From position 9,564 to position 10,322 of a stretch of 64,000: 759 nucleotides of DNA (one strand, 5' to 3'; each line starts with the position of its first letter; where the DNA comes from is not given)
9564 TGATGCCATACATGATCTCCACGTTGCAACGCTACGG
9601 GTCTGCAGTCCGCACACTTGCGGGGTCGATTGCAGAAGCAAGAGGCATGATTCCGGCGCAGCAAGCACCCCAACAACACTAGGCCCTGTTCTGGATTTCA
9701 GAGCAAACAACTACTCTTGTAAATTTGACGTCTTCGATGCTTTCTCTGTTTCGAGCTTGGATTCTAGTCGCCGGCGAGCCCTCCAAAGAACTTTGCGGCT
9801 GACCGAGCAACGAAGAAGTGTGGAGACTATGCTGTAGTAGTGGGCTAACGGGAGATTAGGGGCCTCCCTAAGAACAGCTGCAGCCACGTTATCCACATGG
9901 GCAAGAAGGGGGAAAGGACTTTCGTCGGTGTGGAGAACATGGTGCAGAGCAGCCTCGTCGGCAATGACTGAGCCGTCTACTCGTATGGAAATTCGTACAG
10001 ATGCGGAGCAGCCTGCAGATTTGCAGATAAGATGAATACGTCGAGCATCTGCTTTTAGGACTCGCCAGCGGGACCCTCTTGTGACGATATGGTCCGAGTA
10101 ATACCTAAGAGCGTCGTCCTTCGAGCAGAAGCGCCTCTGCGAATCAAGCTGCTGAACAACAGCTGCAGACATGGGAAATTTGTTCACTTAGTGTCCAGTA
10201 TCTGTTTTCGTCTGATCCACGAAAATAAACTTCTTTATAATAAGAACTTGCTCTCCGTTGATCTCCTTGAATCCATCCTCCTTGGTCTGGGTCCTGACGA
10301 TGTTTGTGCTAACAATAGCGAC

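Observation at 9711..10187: Unannotated-looking WRKY/FAR1/GCM1-type zinc-finger ORF sitting in frame directly behind the kinesin-3 stop codon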

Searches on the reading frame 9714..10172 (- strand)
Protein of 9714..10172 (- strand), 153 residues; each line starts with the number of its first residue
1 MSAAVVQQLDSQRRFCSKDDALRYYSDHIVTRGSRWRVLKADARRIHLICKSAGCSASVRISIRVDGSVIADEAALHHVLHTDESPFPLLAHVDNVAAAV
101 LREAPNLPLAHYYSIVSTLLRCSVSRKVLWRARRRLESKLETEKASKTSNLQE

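Call 6: search_protein_families(library=pfam, proteins=[window:9714-10172:-], max_evalue=10)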
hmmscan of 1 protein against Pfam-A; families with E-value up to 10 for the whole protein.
seq(153 aa): 0 families

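Call 7: find_homologous_proteins(query=window:9714-10172:-, max_evalue=10)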
Query seq(153 aa) (153 aa): 5 proteins with E <= 10 among 517 candidates.
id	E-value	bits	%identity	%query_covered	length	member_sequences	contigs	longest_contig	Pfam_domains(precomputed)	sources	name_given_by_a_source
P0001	1.8e-91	321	99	100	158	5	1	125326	-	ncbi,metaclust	ncbi:Hypothetical protein DHA2_151991, partial [Giardia duodenalis]|metaclust:status=active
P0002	5.5e-84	297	88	100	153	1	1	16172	-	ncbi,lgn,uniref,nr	ncbi:Hypothetical protein GLP15_3273 [Giardia lamblia P15]|uniref:Uncharacterized protein n=1 Tax=Gi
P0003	5.9e-64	232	72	96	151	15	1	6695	-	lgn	-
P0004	1.9e-62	227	70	96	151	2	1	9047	-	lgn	-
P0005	3.7e-62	226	70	100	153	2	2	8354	-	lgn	-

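Call 9: list_cluster_members(proteins=[P0001, P0002, P0003, P0005])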
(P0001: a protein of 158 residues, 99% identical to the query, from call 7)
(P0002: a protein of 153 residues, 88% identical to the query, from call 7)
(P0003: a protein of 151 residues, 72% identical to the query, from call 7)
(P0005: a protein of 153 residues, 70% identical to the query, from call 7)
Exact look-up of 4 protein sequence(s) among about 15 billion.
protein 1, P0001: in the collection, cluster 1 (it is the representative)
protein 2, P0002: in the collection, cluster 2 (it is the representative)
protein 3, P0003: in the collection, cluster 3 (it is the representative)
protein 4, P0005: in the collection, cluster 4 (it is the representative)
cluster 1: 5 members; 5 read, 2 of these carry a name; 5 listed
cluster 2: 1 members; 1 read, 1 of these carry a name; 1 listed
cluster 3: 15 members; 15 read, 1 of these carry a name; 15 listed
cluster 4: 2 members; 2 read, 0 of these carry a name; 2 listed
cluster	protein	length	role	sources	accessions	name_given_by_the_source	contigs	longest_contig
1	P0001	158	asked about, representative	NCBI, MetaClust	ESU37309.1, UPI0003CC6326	Hypothetical protein DHA2_151991, partial [Giardia duodenalis] | status=active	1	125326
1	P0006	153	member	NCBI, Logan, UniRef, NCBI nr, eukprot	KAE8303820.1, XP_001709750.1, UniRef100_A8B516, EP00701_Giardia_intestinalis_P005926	hypothetical protein GL50803_0028856 [Giardia duodenalis] | Uncharacterized protein n=1 Tax=Giardia intestinalis (strain ATCC 50803 / WB clone C6) ... | hypothetical protein GL50803_0028856 [Giardia intestinalis]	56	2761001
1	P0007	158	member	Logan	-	-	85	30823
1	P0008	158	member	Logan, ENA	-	-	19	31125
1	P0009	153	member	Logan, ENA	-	-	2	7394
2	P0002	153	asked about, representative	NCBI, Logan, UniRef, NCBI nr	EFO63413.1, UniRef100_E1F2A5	Hypothetical protein GLP15_3273 [Giardia lamblia P15] | Uncharacterized protein n=1 Tax=Giardia intestinalis (strain P15) TaxID=658858 ...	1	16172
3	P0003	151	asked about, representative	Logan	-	-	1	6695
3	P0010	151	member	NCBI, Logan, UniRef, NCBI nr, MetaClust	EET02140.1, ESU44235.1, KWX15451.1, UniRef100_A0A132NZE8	hypothetical protein QR46_0545 [Giardia duodenalis assemblage B] | Uncharacterized protein n=3 Tax=Giardia intestinalis TaxID=5741 RepID=A0A132NZE8_GIAIN | Hypothetical protein GL50581_584 [Giardia intestinalis ATCC 50581]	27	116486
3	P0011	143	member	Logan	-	-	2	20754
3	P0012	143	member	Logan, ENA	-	-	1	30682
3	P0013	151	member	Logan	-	-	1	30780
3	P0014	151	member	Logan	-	-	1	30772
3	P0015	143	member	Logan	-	-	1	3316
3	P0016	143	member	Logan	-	-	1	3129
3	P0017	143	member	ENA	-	-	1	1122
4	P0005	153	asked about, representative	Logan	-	-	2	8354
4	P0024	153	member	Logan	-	-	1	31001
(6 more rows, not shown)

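Call 11: find_encoding_contigs(protein=P0004, flank=4000, max_places=3)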
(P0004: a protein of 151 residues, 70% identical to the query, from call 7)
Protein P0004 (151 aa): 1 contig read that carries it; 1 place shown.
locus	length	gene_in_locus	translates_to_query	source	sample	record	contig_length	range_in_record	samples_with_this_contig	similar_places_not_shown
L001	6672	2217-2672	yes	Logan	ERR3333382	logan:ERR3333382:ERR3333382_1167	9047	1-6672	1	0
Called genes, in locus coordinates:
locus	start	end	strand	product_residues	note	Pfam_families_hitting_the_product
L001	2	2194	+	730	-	?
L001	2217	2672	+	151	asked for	-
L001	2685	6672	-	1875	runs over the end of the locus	PF13838:Clathrin_H_link, PF00637:Clathrin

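Call 12: find_encoding_contigs(protein=P0005, flank=4000, max_places=3)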
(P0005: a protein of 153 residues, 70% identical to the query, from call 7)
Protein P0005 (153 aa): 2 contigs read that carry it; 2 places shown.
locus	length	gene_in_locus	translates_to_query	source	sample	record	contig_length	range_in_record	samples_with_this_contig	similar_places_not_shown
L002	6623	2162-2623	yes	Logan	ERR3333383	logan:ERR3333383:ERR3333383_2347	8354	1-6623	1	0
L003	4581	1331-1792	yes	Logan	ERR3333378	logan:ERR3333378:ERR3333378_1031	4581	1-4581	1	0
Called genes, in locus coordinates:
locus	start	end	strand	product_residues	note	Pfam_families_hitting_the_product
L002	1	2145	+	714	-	?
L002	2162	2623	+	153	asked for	-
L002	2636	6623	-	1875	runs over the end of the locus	PF13838:Clathrin_H_link, PF00637:Clathrin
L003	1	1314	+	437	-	?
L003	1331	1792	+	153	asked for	-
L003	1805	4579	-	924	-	?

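Call 13: find_encoding_contigs(protein=P0002, flank=4000, max_places=2)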
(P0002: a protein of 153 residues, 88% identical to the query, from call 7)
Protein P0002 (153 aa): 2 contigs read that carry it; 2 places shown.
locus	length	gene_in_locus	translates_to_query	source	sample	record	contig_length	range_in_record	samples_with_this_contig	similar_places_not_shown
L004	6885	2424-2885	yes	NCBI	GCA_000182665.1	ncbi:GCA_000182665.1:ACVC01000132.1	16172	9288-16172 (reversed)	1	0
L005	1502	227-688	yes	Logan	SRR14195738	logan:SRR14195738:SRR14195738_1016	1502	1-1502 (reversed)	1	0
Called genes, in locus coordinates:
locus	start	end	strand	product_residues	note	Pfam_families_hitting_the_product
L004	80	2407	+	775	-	PF00225:Kinesin (weak)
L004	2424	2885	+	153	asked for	-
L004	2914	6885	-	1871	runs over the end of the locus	PF13838:Clathrin_H_link, PF00637:Clathrin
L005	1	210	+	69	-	?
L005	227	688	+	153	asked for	-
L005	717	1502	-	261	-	?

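Call 14: find_encoding_contigs(protein=P0010, flank=4000, max_places=2)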
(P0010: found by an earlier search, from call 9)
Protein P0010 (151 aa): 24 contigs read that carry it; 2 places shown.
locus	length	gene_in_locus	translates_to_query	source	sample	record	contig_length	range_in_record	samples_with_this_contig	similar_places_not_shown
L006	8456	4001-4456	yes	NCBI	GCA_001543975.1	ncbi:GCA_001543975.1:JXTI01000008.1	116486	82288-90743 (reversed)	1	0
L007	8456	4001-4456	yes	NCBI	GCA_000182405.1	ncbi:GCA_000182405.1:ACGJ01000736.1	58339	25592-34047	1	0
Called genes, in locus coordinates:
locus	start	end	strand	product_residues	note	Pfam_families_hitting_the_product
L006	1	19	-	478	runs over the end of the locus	PF01139:RtcB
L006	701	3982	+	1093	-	PF00225:Kinesin, PF16796:Microtub_bd, PF00498:FHA (faint)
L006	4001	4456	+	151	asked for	-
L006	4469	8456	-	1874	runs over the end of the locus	PF13838:Clathrin_H_link, PF00637:Clathrin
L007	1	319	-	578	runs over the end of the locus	PF01139:RtcB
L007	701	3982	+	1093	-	PF00225:Kinesin, PF16796:Microtub_bd, PF00498:FHA (faint)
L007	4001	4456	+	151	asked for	-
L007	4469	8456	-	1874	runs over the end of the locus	PF13838:Clathrin_H_link, PF00637:Clathrin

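Call 25: predict_structure(alignment_id=A1)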
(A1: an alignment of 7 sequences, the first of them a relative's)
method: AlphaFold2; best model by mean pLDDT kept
length: 153 residues; sequences in the alignment: 7
mean_pLDDT: 69.4   pTM: 0.43
mean pLDDT of the five models: 69.4, 69.2, 66.4, 61.5, 61.5
residues with pLDDT >= 90: 0; 70-90: 89; 50-70: 42; < 50: 22
segments of 3 or more residues with pLDDT < 50: 1-11, 80-86, 150-153
pLDDT, mean of each block of 10 residues (from residue 1): 37 75 82 77 83 68 74 59 49 76 78 74 73 83 63 45
secondary structure, 60 per line:
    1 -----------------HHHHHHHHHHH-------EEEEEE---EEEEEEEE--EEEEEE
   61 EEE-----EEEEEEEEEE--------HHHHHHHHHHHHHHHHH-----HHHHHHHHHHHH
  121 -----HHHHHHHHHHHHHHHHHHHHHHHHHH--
elements in order: H18-28 E36-41 E45-52 E55-63 E69-78 H87-103 H109-120 H126-151

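Call 28: search_protein_representatives(alignment_id=A1)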
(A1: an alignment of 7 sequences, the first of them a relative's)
Query: 7 sequences, 153 profile positions. Proteins with E-value up to 0.001 (for the whole library): 4; up to 1e-10: 1; up to 1e-30: 1. The best 4 are listed.
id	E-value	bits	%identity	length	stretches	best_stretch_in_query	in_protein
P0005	2.2e-90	316.5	-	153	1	1-153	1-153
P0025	5.5e-07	45.7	-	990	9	101-124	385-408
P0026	2.1e-06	43.8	-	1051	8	38-92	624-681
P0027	1.2e-04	38.1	-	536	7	40-93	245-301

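Call 31: search_protein_families(library=pfam, proteins=[P0025, P0026, P0027], max_evalue=1)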
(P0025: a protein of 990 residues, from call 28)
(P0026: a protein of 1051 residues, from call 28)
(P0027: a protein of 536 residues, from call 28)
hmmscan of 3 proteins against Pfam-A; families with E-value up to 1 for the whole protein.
P0025 (990 aa): 23 families
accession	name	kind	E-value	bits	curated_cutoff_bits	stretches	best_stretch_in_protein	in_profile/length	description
PF19698.5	DUF6197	-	1.1e-57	193.5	24.6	7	32-128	8-109/111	Family of unknown function (DUF6197)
PF24257.1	DUF7458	-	3.6e-24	85.3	27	1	558-590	16-44/53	Family of unknown function (DUF7458)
PF15687.10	NRIP1_repr_1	-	1.1e-09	38.9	27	0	576-616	39-80/305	Nuclear receptor-interacting protein 1 repression 1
PF19585.4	DUF6092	-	1.4e-08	35.4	28.7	0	314-351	43-80/86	Family of unknown function (DUF6092)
PF19383.4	DUF5958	-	6.2e-07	30.2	23.6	0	649-698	8-57/125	Family of unknown function (DUF5958)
PF07746.16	LigA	-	2.8e-06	27.8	25.3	0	343-372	30-59/87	Aromatic-ring-opening dioxygenase LigAB, LigA subunit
PF06374.16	NDUF_C2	-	8.9e-06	26.4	24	0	728-766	14-52/109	NADH-ubiquinone oxidoreductase subunit b14.5b (NDUFC2)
PF15600.11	Imm64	-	9.1e-06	26.1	25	0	704-798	49-141/207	Immunity protein 64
PF05160.18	DSS1_SEM1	-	1.4e-05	25.5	32.2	0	710-724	34-48/60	DSS1/SEM1 family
PF25537.1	DUF7921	-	0.00016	22.4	27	0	79-94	12-27/40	Domain of unknown function (DUF7921)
PF02495.22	TGBp3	-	0.00019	21.5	27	0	183-193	26-36/59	Triple gene block 3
PF20729.2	PE-PGRS_C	-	0.00022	21.1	33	0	578-622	204-248/265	PE-PGRS C-terminal aspartyl peptidase-like domain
PF17956.6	NAPRTase_C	-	0.00023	22.1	23.3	0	515-555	55-95/111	Nicotinate phosphoribosyltransferase C-terminal domain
PF24502.1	Ig_TMEM131homol_3rd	-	0.0012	19.8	27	0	214-234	3-23/97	TMEM131 homolog third Ig-like domain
PF05635.17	23S_rRNA_IVP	-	0.0029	18.2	33.8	0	142-173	14-45/106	23S rRNA-intervening sequence protein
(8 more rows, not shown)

P0026 (1051 aa): 2 families
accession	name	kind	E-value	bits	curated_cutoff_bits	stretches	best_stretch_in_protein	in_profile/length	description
PF14341.11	PilX_N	-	5.2e-07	30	25.5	0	891-916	12-36/51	PilX N-terminal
PF20585.4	Pectate_lyase_5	-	0.048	14.3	24.3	0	642-682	77-117/126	Putative pectate lyase-like adhesive domain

P0027 (536 aa): 1 family
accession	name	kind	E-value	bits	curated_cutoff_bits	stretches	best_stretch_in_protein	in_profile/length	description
PF14341.11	PilX_N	-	1.7e-05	25.1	25.5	0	190-217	10-36/51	PilX N-terminal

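Call 33: search_solved_structures(query=A1, max_evalue=10, show_alignments=3)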
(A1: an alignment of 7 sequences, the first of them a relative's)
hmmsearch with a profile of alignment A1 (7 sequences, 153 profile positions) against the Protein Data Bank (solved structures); distinct sequences matched with E-value up to 10: 1.
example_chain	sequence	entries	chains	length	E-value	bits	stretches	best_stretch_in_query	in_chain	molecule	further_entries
9r2b_B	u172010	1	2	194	1.3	12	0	120-144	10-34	de novo-designed alpha-helical barrel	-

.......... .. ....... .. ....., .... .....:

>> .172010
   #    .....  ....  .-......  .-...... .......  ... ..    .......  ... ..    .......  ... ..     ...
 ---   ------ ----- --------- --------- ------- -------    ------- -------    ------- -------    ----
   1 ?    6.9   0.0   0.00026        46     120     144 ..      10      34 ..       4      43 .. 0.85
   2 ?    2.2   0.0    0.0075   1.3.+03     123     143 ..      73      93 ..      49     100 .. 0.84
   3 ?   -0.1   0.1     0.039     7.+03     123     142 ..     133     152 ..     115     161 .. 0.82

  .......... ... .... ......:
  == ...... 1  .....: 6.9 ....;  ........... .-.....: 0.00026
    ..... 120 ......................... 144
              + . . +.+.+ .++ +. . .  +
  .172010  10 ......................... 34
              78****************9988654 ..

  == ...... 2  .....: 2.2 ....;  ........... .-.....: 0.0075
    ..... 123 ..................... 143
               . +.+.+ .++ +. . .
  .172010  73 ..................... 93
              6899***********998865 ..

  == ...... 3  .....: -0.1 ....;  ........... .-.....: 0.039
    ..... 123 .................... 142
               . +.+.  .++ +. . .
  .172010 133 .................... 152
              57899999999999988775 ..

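Call 46: search_protein_families(library=pfam, alignment_id=A1, max_evalue=10)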
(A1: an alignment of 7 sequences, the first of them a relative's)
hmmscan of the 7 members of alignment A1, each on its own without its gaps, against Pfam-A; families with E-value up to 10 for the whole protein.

A. member 1, P0006 (153 aa): 0 families

B. families by the number of members that match (of 7 scanned): 2 families
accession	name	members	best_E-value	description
PF03108.21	DBD_Tnp_Mut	5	0.042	MuDR family transposase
PF04509.17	CheC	2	0.12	CheC-like family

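Call 49: search_protein_families(library=pfam, proteins=[P0002, P0010, P0003, P0004, P0005, P0024], max_evalue=10)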
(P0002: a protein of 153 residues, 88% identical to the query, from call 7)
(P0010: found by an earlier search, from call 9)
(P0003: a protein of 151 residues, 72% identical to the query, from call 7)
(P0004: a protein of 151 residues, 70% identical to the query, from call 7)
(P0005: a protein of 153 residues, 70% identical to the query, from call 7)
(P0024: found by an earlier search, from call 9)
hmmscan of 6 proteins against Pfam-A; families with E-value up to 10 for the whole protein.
P0002 (153 aa): 0 families

P0010 (151 aa): 1 family
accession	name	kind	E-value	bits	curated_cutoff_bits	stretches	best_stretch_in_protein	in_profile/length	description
PF03108.21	DBD_Tnp_Mut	-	0.042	13.9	25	1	26-62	23-59/67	MuDR family transposase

P0003 (151 aa): 1 family
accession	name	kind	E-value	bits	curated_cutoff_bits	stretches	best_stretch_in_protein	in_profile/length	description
PF03108.21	DBD_Tnp_Mut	-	0.043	13.9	25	1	26-62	23-59/67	MuDR family transposase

P0004 (151 aa): 1 family
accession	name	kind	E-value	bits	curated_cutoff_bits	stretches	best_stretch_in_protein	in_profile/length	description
PF03108.21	DBD_Tnp_Mut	-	0.062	13.4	25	1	25-64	22-61/67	MuDR family transposase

P0005 (153 aa): 2 families
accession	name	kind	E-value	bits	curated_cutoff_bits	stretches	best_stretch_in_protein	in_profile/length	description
PF04509.17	CheC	-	0.12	12.8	22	1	97-121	2-26/38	CheC-like family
PF03108.21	DBD_Tnp_Mut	-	0.18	11.9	25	1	28-66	23-61/67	MuDR family transposase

P0024 (153 aa): 2 families
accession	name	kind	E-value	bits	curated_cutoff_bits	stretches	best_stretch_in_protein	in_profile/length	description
PF04509.17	CheC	-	0.12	12.8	22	1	97-121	2-26/38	CheC-like family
PF03108.21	DBD_Tnp_Mut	-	0.17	12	25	1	28-66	23-61/67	MuDR family transposase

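Call 73: find_related_loci(query=A1, collection=metagenome_contigs, flank=5000)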
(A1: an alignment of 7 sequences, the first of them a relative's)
Query A1 (153 aa) in metagenome_contigs; peptide patterns used: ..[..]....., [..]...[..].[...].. (x = any residue, [..] = any of these).
102 stretches matched a pattern, but none encodes a relative of the query by tblastn (E <= 1e-3).
